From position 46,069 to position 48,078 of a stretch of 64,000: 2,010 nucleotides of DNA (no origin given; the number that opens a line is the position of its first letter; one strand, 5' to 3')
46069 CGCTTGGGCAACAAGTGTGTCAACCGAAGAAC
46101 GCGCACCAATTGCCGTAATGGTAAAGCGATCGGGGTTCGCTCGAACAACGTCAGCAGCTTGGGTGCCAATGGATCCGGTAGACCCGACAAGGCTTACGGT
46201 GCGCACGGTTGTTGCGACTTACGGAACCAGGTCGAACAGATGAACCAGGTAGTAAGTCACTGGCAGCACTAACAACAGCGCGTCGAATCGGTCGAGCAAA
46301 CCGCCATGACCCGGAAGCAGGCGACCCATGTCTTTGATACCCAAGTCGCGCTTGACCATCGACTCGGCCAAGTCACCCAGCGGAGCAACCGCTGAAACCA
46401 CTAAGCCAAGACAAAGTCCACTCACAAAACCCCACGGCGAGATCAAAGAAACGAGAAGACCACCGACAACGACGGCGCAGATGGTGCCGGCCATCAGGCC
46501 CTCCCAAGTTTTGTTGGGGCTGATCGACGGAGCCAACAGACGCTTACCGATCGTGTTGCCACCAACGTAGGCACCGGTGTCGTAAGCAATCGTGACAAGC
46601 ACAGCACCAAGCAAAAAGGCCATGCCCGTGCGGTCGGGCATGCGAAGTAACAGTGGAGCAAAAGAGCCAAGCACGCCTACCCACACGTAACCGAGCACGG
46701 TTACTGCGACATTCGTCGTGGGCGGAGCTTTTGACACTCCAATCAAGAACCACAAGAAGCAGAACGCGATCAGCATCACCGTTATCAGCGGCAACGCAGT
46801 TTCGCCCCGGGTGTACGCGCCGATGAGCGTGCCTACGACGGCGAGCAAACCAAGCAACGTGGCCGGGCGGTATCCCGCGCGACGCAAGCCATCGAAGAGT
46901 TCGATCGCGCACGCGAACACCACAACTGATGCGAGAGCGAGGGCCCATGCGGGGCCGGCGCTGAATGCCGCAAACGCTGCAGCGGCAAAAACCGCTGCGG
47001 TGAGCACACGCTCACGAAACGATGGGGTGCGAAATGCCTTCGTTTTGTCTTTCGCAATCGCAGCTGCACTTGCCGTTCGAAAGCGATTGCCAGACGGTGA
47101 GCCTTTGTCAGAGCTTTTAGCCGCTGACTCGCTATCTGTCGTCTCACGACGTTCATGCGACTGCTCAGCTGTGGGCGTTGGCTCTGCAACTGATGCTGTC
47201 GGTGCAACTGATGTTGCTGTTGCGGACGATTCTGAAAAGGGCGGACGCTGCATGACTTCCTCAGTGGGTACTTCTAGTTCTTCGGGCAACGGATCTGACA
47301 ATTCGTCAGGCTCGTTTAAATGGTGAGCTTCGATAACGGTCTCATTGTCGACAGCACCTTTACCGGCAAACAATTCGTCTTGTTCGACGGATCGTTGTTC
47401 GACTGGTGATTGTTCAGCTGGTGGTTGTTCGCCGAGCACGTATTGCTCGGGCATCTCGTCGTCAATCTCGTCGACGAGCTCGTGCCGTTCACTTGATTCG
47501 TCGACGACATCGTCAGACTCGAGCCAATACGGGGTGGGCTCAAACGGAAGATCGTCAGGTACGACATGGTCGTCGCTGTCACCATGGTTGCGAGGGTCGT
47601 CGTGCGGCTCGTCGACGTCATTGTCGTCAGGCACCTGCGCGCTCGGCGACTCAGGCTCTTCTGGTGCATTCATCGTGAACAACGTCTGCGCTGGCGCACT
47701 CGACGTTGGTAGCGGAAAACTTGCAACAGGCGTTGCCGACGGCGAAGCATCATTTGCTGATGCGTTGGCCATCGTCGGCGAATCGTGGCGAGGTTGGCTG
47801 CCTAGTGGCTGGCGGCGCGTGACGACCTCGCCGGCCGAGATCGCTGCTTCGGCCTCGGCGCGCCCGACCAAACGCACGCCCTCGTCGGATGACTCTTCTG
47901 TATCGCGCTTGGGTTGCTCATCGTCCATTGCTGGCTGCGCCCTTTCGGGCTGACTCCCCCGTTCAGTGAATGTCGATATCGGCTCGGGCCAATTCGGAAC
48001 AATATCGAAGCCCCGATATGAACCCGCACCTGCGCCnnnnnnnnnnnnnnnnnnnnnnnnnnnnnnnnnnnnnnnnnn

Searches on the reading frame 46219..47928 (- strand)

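Call 65: search_protein_families(library=pfam, proteins=[window:46219-47928:-], max_evalue=0.001)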
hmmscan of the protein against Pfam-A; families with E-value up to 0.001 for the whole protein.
window:46219-47928:- (569 aa): 2 families
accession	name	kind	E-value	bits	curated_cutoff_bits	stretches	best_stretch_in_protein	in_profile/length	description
PF01148.25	CTP_transf_1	-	1.7e-59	202.3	24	1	306-565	2-264/264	Cytidylyltransferase family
PF01864.22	CarS-like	-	0.0001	22.8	22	1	461-561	40-139/175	CDP-archaeol synthase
